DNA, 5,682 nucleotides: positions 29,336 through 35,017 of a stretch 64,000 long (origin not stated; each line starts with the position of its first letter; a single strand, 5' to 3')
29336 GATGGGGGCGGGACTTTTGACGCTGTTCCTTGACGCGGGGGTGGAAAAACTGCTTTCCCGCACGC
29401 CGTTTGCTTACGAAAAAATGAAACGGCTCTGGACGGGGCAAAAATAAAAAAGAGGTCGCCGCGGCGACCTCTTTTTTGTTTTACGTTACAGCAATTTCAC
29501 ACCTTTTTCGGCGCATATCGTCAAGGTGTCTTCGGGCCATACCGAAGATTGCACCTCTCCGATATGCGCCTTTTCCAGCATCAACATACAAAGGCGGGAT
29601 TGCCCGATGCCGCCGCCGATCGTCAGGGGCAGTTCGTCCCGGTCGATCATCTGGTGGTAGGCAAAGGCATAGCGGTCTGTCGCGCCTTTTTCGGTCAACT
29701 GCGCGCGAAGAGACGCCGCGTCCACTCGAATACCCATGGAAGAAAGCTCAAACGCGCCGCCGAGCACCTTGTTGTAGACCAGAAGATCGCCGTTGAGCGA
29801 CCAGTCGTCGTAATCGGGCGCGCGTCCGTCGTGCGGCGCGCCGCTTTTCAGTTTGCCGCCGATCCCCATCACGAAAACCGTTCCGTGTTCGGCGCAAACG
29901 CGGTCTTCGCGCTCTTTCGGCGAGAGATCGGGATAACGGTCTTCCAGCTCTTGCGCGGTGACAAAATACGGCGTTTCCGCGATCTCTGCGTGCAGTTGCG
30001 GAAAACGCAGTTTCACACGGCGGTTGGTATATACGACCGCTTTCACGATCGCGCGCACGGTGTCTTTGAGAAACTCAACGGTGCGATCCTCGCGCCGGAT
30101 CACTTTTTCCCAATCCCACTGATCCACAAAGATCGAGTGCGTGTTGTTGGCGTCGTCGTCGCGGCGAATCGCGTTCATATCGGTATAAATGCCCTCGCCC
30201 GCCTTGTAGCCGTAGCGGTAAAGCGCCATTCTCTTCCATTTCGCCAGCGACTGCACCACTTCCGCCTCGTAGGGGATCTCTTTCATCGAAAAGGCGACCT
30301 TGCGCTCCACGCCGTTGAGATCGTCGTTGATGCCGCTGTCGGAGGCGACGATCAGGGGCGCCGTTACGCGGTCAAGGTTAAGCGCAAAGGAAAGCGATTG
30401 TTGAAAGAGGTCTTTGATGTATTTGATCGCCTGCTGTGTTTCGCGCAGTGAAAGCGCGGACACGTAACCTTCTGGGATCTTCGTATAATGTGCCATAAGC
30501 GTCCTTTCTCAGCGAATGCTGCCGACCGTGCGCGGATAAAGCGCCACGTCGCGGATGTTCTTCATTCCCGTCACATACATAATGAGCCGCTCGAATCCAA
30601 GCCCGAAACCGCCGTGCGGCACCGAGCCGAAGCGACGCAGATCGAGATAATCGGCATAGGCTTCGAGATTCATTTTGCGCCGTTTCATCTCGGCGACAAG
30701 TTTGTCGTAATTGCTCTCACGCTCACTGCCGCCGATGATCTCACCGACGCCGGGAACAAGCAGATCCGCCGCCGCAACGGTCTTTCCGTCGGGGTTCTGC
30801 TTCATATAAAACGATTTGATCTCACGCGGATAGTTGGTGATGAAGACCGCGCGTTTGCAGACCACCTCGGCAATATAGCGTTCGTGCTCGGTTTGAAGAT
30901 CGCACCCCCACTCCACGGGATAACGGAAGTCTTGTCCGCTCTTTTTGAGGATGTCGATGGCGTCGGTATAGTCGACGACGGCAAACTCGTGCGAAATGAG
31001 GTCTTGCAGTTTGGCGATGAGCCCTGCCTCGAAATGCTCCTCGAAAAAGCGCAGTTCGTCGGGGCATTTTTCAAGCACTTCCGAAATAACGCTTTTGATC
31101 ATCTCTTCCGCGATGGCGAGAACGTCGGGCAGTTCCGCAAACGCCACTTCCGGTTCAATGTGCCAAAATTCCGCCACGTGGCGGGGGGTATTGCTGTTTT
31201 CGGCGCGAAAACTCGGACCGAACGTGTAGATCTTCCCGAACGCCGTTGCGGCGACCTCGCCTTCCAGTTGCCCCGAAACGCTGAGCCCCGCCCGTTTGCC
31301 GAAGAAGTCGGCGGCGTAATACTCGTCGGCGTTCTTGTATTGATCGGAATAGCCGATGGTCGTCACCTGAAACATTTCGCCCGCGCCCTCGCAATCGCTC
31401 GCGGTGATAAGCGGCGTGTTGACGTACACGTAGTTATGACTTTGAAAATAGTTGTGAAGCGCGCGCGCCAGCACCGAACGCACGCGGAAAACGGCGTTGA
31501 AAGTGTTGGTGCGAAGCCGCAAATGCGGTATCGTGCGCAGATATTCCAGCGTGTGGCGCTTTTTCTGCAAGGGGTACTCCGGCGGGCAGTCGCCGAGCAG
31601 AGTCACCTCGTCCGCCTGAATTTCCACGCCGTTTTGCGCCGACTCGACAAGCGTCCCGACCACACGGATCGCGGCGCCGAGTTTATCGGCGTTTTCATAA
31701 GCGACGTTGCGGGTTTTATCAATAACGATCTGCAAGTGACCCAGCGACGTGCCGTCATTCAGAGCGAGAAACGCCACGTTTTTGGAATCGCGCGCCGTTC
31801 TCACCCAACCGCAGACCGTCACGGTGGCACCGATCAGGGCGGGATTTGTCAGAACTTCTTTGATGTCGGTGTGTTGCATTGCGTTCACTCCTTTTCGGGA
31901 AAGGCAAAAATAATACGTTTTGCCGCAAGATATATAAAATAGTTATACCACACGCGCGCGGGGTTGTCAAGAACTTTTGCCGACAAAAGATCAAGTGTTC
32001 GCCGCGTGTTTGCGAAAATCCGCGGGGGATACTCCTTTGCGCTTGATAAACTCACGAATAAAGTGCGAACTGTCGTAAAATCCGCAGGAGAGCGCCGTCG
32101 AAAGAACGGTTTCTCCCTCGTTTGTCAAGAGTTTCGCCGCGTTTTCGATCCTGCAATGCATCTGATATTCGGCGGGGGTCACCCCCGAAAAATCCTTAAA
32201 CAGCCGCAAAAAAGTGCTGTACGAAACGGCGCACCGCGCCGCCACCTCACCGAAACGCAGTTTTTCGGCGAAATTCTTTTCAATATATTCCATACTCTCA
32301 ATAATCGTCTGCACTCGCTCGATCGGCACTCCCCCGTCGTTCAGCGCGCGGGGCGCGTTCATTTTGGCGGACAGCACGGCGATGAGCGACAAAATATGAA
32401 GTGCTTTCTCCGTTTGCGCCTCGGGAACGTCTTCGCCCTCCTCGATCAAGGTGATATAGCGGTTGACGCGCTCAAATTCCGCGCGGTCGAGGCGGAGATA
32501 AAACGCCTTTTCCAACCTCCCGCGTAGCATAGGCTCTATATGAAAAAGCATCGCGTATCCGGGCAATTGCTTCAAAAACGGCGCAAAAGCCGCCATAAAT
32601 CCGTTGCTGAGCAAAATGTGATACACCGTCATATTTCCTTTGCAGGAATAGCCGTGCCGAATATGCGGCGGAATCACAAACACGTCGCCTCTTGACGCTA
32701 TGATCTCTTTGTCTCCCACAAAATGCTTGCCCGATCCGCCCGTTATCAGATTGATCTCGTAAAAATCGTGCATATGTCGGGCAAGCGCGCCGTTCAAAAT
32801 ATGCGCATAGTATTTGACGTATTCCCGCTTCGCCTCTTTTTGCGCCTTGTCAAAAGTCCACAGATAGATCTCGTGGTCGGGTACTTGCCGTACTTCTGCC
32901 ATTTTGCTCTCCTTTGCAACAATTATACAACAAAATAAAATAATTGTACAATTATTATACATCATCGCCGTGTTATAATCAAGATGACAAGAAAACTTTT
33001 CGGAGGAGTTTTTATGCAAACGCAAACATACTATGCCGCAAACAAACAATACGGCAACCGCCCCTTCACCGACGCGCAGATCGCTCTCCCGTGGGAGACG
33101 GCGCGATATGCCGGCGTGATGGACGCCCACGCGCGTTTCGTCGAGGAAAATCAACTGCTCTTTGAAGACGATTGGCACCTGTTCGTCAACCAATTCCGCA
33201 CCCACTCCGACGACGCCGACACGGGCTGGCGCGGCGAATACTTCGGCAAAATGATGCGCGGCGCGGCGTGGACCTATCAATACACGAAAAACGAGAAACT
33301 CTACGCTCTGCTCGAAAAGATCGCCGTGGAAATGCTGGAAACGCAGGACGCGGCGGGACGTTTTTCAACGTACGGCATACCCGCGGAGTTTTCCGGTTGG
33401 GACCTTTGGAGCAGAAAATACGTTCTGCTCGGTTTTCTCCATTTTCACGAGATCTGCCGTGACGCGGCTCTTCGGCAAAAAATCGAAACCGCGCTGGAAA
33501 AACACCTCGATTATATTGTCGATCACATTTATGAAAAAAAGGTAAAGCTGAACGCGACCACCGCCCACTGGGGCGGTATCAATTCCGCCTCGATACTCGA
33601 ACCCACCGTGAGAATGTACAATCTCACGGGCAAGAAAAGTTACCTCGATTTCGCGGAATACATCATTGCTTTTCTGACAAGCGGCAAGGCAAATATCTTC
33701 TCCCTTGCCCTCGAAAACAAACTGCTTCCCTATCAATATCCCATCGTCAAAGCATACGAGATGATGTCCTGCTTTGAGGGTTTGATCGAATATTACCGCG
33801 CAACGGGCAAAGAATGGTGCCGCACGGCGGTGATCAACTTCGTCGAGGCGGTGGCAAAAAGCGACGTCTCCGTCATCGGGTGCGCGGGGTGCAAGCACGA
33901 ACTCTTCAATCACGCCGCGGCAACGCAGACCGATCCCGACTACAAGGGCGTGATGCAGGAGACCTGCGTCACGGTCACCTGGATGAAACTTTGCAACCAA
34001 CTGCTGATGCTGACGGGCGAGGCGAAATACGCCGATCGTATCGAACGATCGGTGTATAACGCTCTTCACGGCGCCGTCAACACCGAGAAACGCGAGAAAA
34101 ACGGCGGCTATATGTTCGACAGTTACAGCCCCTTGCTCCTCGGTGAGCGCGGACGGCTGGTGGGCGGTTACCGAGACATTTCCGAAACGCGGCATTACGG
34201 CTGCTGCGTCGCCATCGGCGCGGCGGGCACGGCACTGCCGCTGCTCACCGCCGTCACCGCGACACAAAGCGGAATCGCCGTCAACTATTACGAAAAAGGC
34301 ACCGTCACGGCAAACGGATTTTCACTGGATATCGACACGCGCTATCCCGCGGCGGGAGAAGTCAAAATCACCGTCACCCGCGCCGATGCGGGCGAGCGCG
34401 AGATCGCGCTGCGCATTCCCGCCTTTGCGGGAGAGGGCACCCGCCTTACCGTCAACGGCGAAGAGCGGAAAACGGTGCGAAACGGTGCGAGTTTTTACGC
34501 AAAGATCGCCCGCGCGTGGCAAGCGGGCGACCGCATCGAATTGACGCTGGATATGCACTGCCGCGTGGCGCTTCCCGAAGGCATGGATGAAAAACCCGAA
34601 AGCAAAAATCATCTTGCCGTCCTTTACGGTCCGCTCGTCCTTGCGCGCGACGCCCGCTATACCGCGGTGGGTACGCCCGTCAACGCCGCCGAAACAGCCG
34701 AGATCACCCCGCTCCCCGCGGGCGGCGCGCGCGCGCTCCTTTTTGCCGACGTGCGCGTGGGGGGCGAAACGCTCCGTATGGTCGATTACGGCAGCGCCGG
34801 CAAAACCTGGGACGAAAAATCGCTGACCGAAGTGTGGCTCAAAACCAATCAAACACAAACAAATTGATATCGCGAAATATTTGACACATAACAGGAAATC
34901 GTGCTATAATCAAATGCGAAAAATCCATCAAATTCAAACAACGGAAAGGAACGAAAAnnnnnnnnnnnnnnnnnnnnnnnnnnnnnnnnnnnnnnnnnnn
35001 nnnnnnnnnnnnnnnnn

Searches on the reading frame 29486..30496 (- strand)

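Call 8: search_protein_families(library=pfam, proteins=[window:29486-30496:-], max_evalue=0.001)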
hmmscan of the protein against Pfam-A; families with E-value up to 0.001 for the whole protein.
window:29486-30496:- (336 aa): 2 families
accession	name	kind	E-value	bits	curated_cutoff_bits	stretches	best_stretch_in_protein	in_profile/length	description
PF03590.20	AsnA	-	9.7e-102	340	27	1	21-245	1-226/228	Aspartate-ammonia ligase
PF00152.25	tRNA-synt_2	-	0.00077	19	25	0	112-316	102-302/308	tRNA synthetases class II (D, K and N)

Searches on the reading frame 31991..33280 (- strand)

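Call 8: search_protein_families(library=pfam, proteins=[window:31991-33280:-], max_evalue=0.001)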
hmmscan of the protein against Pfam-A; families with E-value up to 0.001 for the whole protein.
window:31991-33280:- (429 aa): 4 families
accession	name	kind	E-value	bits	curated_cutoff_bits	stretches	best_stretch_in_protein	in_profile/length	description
PF12833.13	HTH_18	-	2.2e-19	70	33.6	1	347-424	2-79/80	Helix-turn-helix domain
PF00165.29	HTH_AraC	-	3.7e-13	49.7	26.6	2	389-424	8-42/42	Bacterial regulatory helix-turn-helix proteins, AraC family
PF02311.25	AraC_binding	-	5.4e-13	49.3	21.1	1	166-230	16-82/135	AraC-like ligand binding domain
PF07883.17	Cupin_2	-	8.3e-07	29.1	27.2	1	167-217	12-62/70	Cupin domain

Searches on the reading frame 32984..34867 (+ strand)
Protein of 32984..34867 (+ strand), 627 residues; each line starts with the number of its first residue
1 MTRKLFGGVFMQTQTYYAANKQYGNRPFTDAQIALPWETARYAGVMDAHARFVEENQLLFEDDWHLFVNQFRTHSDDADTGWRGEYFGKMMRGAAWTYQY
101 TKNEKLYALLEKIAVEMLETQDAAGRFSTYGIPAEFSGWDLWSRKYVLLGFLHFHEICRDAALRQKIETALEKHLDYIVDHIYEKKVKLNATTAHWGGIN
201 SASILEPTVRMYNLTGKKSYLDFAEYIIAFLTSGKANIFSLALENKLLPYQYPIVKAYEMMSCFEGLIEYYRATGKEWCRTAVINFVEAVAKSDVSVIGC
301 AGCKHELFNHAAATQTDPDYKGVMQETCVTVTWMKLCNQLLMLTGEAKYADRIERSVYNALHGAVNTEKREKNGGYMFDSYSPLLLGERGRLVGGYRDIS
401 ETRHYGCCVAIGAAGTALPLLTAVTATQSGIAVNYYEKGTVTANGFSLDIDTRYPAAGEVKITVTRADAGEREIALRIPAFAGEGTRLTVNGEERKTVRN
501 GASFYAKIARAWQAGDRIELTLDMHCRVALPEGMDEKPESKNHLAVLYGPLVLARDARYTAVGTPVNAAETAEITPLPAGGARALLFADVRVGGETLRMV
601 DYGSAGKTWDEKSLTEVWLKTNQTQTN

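Call 9: search_protein_families(library=pfam, proteins=[window:32984-34867:+], max_evalue=0.001)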
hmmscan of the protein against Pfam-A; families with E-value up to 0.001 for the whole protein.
window:32984-34867:+ (627 aa): 2 families
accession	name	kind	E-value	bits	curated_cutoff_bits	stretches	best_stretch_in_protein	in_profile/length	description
PF07944.18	Beta-AFase-like_GH127_cat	-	9.6e-27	94.4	24.9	1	77-410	50-365/376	Beta-L-arabinofuranosidase, GH127 catalytic domain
PF20736.2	Glyco_hydro127M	-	2.6e-18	66.4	24.2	1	431-524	2-95/95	Beta-L-arabinofuranosidase, GH127 middle domain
